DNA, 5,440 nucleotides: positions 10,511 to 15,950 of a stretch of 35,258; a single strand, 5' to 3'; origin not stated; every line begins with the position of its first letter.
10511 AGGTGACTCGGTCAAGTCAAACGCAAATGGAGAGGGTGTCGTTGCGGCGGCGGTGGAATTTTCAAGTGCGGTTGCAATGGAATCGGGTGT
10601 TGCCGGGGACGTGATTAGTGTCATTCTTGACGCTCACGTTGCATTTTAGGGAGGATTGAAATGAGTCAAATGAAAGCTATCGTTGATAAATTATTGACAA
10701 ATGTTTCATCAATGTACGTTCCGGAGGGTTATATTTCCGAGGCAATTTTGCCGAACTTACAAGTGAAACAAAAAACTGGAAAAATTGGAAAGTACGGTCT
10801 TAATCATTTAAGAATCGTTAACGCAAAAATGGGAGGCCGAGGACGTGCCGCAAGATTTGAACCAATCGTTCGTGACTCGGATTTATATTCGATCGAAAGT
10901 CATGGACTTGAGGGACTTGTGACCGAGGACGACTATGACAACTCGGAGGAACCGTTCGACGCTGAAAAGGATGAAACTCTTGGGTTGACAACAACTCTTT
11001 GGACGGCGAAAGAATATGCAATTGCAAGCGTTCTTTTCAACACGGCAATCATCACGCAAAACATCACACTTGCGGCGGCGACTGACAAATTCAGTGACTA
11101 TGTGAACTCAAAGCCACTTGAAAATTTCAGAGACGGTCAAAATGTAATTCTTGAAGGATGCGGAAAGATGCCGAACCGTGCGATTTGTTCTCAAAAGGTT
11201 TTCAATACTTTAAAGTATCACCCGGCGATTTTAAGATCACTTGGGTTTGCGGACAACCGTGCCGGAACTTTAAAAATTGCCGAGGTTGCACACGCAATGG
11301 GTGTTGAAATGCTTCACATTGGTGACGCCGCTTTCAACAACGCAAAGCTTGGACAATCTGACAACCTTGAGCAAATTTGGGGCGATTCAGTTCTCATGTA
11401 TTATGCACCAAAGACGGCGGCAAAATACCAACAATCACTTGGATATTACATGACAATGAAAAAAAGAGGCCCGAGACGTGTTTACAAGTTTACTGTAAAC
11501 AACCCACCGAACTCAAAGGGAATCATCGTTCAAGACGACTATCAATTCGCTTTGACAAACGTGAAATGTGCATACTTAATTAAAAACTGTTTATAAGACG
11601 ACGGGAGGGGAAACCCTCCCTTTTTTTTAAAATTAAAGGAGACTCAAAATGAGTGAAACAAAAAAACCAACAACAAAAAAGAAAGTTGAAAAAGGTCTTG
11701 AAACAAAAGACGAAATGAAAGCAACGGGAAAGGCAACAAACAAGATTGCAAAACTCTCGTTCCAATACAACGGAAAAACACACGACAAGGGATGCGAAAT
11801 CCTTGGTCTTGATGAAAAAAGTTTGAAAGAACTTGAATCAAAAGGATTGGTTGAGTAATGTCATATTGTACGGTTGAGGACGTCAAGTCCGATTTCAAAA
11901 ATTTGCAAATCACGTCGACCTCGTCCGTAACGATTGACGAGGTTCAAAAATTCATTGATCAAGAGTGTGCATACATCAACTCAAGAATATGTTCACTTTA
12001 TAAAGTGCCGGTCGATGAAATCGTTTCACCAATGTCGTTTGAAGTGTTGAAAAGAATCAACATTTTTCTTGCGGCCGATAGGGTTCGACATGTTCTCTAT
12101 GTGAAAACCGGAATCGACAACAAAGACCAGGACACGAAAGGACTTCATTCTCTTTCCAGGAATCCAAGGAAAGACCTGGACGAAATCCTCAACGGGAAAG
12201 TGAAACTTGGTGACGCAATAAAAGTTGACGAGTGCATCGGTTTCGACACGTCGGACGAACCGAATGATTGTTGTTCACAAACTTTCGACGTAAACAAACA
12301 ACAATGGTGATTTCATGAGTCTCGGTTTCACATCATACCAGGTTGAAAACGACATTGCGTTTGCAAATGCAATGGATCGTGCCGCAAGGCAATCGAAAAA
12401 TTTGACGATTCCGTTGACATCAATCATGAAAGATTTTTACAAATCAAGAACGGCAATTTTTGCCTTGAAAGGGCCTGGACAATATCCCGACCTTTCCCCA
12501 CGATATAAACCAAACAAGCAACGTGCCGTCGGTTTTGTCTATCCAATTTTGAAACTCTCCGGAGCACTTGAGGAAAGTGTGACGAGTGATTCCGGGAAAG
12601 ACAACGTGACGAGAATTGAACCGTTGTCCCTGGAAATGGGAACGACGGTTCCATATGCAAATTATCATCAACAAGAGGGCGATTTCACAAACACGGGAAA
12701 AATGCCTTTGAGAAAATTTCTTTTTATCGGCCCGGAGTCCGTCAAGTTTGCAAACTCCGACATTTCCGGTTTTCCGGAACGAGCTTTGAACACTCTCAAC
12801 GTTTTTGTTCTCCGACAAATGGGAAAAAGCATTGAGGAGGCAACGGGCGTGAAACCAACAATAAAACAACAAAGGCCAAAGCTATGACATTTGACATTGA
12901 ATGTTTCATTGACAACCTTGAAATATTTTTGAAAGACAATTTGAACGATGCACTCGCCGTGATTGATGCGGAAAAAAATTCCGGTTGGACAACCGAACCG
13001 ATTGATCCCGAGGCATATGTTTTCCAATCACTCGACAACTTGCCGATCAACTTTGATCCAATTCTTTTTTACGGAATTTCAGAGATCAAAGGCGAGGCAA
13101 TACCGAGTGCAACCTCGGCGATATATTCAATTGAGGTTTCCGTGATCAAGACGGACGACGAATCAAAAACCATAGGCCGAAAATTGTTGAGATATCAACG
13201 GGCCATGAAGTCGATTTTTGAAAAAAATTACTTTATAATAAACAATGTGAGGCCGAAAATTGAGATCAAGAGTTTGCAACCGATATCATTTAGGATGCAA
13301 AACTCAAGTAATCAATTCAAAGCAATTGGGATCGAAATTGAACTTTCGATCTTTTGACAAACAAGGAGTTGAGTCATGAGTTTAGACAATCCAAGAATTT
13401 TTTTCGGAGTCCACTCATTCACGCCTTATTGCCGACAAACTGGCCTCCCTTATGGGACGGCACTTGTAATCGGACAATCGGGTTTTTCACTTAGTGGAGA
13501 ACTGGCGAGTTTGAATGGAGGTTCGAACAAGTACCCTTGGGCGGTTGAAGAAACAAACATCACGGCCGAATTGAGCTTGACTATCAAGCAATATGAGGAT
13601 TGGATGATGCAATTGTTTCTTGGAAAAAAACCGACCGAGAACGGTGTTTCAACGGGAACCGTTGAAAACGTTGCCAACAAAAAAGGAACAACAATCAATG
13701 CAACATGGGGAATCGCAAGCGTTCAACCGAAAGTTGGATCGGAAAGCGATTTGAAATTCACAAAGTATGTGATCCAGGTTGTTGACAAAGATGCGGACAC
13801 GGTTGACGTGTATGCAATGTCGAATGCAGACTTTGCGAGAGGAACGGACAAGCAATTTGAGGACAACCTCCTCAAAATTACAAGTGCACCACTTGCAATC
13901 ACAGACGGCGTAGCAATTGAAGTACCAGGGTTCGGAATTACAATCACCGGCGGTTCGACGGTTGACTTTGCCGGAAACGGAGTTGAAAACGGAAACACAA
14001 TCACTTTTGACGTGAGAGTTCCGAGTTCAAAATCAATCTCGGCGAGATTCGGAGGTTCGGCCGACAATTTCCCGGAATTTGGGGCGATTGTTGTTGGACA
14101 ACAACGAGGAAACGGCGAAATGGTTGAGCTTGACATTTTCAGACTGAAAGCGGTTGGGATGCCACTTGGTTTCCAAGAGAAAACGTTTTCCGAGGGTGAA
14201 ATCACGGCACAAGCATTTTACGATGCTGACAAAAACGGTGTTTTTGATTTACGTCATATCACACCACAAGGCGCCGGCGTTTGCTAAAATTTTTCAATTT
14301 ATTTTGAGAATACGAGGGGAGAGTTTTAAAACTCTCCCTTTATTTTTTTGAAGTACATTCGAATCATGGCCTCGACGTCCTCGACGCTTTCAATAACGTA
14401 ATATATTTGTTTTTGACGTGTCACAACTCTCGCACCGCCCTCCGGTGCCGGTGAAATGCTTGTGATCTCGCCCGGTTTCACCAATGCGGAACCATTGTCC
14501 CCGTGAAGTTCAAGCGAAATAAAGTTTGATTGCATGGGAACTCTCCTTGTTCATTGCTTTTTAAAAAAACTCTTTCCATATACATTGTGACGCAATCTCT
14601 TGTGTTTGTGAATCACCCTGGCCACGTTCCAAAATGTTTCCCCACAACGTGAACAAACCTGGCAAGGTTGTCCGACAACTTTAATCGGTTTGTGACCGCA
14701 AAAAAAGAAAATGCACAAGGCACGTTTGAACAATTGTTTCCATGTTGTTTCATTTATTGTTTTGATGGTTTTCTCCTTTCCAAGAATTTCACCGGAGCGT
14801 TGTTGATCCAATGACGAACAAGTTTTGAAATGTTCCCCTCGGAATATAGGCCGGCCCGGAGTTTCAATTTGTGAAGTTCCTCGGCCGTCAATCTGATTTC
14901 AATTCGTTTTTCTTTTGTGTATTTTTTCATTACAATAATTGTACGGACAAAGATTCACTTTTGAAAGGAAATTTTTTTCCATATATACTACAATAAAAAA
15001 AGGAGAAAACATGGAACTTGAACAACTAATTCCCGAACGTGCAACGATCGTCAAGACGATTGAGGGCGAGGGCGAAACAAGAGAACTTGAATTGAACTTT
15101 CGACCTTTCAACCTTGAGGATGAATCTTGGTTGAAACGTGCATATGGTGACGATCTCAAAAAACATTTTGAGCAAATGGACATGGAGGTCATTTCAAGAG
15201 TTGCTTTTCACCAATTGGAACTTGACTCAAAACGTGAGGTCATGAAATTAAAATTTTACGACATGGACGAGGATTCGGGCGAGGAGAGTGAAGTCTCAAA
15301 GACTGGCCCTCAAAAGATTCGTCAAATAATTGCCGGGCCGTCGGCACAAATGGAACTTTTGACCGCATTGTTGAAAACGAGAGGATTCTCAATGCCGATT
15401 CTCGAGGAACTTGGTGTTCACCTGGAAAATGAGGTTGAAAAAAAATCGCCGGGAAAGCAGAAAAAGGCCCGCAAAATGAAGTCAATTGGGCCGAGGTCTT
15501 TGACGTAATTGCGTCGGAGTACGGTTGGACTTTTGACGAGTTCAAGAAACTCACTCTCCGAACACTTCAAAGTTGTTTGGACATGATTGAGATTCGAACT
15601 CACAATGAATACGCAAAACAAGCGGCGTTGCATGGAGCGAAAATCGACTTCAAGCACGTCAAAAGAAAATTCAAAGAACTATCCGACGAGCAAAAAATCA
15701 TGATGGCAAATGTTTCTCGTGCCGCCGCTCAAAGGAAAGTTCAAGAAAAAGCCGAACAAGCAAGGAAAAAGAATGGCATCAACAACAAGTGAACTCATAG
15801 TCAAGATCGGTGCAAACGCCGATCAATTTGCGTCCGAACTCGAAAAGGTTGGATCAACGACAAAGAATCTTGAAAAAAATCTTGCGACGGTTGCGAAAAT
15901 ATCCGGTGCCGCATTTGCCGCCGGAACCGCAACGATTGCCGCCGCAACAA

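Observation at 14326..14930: Opposite-strand three-gene moron between the tail tube and tail chaperones: RHH regulator, Zn-ribbon protein and a 69-aa protein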

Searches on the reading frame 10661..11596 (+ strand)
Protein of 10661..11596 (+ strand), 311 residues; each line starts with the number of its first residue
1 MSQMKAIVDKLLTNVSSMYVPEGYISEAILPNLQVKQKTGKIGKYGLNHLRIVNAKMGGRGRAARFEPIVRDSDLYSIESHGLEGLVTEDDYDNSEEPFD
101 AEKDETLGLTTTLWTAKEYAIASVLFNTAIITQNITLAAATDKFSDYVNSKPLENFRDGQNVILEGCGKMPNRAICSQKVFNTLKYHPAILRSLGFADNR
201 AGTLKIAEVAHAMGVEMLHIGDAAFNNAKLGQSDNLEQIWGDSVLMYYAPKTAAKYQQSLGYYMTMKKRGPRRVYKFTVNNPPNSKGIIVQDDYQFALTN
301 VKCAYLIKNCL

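Call 9: search_protein_families(library=pfam, max_evalue=0.001, proteins=[window:10661-11596:+])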
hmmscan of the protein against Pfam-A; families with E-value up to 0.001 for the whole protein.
window:10661-11596:+ (311 aa): 1 family
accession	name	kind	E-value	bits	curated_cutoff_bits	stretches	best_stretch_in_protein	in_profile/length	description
PF03864.22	Phage_cap_E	-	0.0003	20.4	22.9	1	134-201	153-214/329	Phage major capsid protein E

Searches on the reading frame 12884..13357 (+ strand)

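Call 7: search_protein_families(library=pfam, max_evalue=1, proteins=[window:12884-13357:+])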
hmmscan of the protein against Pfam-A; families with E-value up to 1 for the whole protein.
window:12884-13357:+ (157 aa): 0 families

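Call 8: search_protein_families(library=phrogs, max_evalue=1, proteins=[window:12884-13357:+])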
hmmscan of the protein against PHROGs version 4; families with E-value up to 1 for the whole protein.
window:12884-13357:+ (157 aa): 1 family
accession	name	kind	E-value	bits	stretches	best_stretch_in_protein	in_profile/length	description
phrog_12830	-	head and packaging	0.018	16.4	1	26-140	16-124/128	major head protein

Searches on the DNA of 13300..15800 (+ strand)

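Call 4: search_dna_similar(query=window:13300-15800:+, collection=phages, mode=distant, max_rows=20)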
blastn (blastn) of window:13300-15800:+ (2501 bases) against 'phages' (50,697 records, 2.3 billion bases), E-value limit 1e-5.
No match.

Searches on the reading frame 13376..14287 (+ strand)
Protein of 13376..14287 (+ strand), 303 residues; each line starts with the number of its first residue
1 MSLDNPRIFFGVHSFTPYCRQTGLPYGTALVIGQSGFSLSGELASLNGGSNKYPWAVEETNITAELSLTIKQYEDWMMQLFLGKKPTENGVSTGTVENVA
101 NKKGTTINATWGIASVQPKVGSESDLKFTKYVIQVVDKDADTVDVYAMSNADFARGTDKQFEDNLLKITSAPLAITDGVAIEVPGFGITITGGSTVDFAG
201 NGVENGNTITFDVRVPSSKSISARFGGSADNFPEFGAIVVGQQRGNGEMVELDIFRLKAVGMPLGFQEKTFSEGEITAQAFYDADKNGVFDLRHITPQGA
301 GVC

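Call 7: search_protein_families(library=pfam, max_evalue=1, proteins=[window:13376-14287:+])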
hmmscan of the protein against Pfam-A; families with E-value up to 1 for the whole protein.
window:13376-14287:+ (303 aa): 0 families

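Call 8: search_protein_families(library=phrogs, max_evalue=1, proteins=[window:13376-14287:+])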
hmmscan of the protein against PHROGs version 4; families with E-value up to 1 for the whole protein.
window:13376-14287:+ (303 aa): 1 family
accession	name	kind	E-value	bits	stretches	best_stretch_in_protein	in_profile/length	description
phrog_23890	-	unknown function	0.33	12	0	26-80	59-113/126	-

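Call 19: find_related_loci(query=window:13376-14287:+, collection=viral_contigs, flank=4000)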
Query window:13376-14287:+ (303 aa) in viral_contigs; peptide patterns used: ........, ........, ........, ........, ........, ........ (x = any residue, [..] = any of these).
33 stretches matched a pattern; 5 encode a relative of the query (tblastn E <= 1e-3); 5 distinct loci.
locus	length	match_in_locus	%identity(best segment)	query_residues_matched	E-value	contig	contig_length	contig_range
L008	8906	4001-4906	83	1-303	4e-172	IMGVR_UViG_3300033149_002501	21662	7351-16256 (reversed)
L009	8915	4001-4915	72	1-303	3e-144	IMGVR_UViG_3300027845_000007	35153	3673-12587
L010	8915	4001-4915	72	1-303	3e-144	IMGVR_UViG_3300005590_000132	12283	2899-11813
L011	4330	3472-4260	71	1-263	3e-125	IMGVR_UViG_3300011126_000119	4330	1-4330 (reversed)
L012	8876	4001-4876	53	1-298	5e-97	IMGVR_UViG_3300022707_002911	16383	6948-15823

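Call 25: search_protein_families(library=pfam, max_evalue=1, proteins=[L008:5407-5928:-, L008:5210-5410:-, L008:4965-5192:-, L009:5312-5503:-, L009:5061-5315:-, L012:4966-6006:+, L012:6003-6251:+, L012:6407-6754:+])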
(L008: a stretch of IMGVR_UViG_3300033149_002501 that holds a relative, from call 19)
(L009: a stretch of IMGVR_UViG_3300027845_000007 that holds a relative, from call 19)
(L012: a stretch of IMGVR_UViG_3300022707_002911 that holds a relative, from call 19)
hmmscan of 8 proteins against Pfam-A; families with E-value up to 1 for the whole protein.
L008:5407-5928:- (173 aa): 2 families
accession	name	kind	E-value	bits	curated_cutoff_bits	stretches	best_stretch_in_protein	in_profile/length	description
PF01541.30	GIY-YIG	-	7.9e-06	26.5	22.6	1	20-95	2-72/78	GIY-YIG catalytic domain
PF10546.14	P63C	-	0.051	14.6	26.1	1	3-68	20-89/93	P63C domain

L008:5210-5410:- (66 aa): 2 families
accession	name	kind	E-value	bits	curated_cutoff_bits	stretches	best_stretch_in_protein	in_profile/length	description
PF01907.25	Ribosomal_L37e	-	0.0085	16.6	27.6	1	28-62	12-51/53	Ribosomal protein L37e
PF02953.20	zf-Tim10_DDP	-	0.046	13.7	22.3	1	23-51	32-61/64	Tim10/DDP family zinc finger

L008:4965-5192:- (75 aa): 0 families

L009:5312-5503:- (63 aa): 1 family
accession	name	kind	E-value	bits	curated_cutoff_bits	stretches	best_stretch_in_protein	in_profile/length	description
PF21983.2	NikA-like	-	1.3e-07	32.1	27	1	13-53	1-40/72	Mobilization protein NikA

L009:5061-5315:- (84 aa): 0 families

L012:4966-6006:+ (346 aa): 5 families
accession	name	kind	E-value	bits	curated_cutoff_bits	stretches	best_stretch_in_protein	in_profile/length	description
PF13385.13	Laminin_G_3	-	7.7e-21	75.3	27.6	1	133-285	9-150/151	Concanavalin A-like lectin/glucanases superfamily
PF07953.20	Toxin_R_bind_N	-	8.9e-09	35.8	23.8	1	141-278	52-189/191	Clostridium neurotoxin, N-terminal receptor binding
PF02210.31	Laminin_G_2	-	0.011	16.6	22.9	1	174-233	21-74/126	Laminin G domain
PF14099.13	Polysacc_lyase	-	0.032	14.6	29.9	1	168-234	98-170/210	Polysaccharide lyase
PF11253.13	DUF3052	-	0.15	12.4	22.7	1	305-326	48-69/125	Protein of unknown function (DUF3052)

L012:6003-6251:+ (82 aa): 0 families

L012:6407-6754:+ (115 aa): 2 families
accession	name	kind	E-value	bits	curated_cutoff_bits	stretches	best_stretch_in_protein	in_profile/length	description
PF22743.2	PspAA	-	0.0017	19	27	1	41-100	7-65/92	PspA-Associated protein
PF14794.11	DUF4479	-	0.049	13.9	25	0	35-58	35-58/71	Domain of unknown function (DUF4479)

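Call 27: find_related_loci(query=A2, collection=metagenome_contigs, flank=3500)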
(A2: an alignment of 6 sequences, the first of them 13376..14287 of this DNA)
Query A2 (303 aa) in metagenome_contigs; peptide patterns used: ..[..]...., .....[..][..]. (x = any residue, [..] = any of these).
210 stretches matched a pattern; 48 encode a relative of the query (tblastn E <= 1e-3); 48 distinct loci.
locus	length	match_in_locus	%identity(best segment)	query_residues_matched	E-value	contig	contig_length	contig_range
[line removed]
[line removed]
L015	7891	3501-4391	44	1-300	2e-76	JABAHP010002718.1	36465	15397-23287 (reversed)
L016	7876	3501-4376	45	1-298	2e-75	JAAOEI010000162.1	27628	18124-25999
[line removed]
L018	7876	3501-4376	43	1-298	3e-70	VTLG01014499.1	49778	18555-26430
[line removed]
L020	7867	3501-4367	42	1-295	4e-66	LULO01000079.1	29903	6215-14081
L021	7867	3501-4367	41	1-295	1e-65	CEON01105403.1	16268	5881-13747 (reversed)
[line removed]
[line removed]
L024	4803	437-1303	42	1-295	2e-65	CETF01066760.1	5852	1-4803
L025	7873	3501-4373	40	1-297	3e-65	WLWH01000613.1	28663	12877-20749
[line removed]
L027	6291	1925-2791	41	1-295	1e-64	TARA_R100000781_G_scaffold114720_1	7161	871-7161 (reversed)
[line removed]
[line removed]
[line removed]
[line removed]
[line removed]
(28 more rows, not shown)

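Call 77: search_dna_similar(query=window:13376-14287:+, collection=phages, mode=protein, max_rows=25, max_evalue=0.001)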
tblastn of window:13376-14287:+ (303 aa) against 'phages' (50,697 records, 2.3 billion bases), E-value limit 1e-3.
No match.
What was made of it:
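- Tried and rejected: Cultured phages: DNA search of 13300-15800 and tblastn of the tube protein both gave no match (calls 4, 77).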

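Call 78: find_related_loci(query=A2, collection=genome_contigs, flank=3500)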
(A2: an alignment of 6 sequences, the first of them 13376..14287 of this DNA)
Query A2 (303 aa) in genome_contigs; peptide patterns used: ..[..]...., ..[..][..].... (x = any residue, [..] = any of these).
83 stretches matched a pattern; 1 encode a relative of the query (tblastn E <= 1e-3); 1 distinct loci.
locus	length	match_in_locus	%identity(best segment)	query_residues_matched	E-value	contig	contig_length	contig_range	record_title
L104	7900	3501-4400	36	1-303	5e-54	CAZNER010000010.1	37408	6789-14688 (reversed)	MAG TPA_asm: uncultured Candidatus Saccharibacteria bacterium isolate binchicken_co334_336 genome assembly, contig: NODE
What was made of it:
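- Tried and rejected: Genome-collection scan for a host: one 37-kb contig binned with a Saccharibacteria MAG, which is not a reliable host call (call 78).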

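Call 105: search_protein_families(library=padloc, max_evalue=1, proteins=[L008:5407-5928:-])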
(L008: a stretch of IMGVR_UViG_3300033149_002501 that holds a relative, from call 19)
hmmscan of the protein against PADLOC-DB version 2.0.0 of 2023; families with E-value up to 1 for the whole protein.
L008:5407-5928:- (173 aa): 2 families
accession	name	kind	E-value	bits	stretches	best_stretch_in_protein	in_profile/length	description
PDLC04924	PDC-S14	-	0.0068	14.1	1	18-53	49-85/280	-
PDLC04845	PDC-S05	-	0.024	12.4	1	100-150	7-60/191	-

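Call 106: search_protein_families(library=ncbifam, max_evalue=1, proteins=[L008:5407-5928:-])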
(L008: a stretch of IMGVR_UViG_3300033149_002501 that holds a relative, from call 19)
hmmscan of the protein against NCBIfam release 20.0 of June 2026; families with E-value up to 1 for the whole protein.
L008:5407-5928:- (173 aa): 1 family
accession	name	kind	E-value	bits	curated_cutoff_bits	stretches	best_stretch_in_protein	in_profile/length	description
TIGR01453.1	grpIintron_endo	subfamily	0.0078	16.3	56.05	1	26-105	8-89/215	group I intron endonuclease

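Call 107: search_solved_structures(query=A2, max_evalue=10)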
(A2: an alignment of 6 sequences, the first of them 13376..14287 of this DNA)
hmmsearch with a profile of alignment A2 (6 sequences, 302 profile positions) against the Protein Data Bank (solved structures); distinct sequences matched with E-value up to 10: 3.
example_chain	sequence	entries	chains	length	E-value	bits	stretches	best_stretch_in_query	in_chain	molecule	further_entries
7dlm_A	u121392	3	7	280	1.1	11.7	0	36-70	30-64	Carbonyl Reductase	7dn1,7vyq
7dld_A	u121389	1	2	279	1.1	11.7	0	36-70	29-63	Carbonyl Reductase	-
3ctm_A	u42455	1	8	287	1.2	11.6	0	36-70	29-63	Carbonyl Reductase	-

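Call 108: search_protein_families(library=phrogs, max_evalue=0.01, proteins=[L057:3501-4385:+, L015:3501-4394:+, L044:3480-4361:+, L019:3501-4382:+, L057:4668-5102:+, L015:4697-5149:+, L019:4456-4932:+, L052:4454-4888:-, L012:6908-7255:-, L012:7275-7514:-])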
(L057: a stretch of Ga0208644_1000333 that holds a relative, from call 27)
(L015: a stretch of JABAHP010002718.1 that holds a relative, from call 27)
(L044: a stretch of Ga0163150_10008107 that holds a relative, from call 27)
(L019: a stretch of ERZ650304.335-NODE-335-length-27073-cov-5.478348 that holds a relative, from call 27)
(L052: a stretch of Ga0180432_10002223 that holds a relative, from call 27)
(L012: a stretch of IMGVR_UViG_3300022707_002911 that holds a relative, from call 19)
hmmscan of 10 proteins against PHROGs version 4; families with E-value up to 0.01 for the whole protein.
L057:3501-4385:+ (294 aa): 0 families

L015:3501-4394:+ (297 aa): 0 families

L044:3480-4361:+ (293 aa): 0 families

L019:3501-4382:+ (293 aa): 0 families

L057:4668-5102:+ (144 aa): 0 families

L015:4697-5149:+ (150 aa): 0 families

L019:4456-4932:+ (158 aa): 0 families

L052:4454-4888:- (144 aa): 1 family
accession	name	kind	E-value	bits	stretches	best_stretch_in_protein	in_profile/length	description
phrog_4002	-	unknown function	1.1e-07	32.7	1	4-109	10-124/171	-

L012:6908-7255:- (115 aa): 4 families
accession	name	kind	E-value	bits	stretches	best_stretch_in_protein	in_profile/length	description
phrog_3769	-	unknown function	2.2e-14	54.6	1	7-108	61-161/186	-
phrog_3392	-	unknown function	8.4e-14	53.1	1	4-108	202-304/310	-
phrog_21846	-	unknown function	8.2e-08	32.7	1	50-104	293-344/354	-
phrog_16023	-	unknown function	0.0064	17.8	1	49-110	67-121/128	-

L012:7275-7514:- (79 aa): 6 families
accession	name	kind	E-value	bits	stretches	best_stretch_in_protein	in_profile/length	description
phrog_986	-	DNA, RNA and nucleotide metabolism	1.4e-26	94.8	1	1-66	95-159/253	RNA-binding protein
phrog_1812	-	unknown function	4.2e-19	69.8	1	1-66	2-66/150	-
phrog_16529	-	unknown function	5.7e-15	56.7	1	3-63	2-61/140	-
phrog_24858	-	unknown function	3.5e-13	50.5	1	3-65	104-165/180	-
phrog_15982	-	unknown function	5.9e-05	23.2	1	2-63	371-431/453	-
phrog_19935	-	DNA, RNA and nucleotide metabolism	0.00017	22.6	1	3-42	4-46/116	RNA-binding protein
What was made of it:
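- Checked: Neither protein hits Pfam, PHROGs or the PDB (calls 7, 8, 107, 108).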
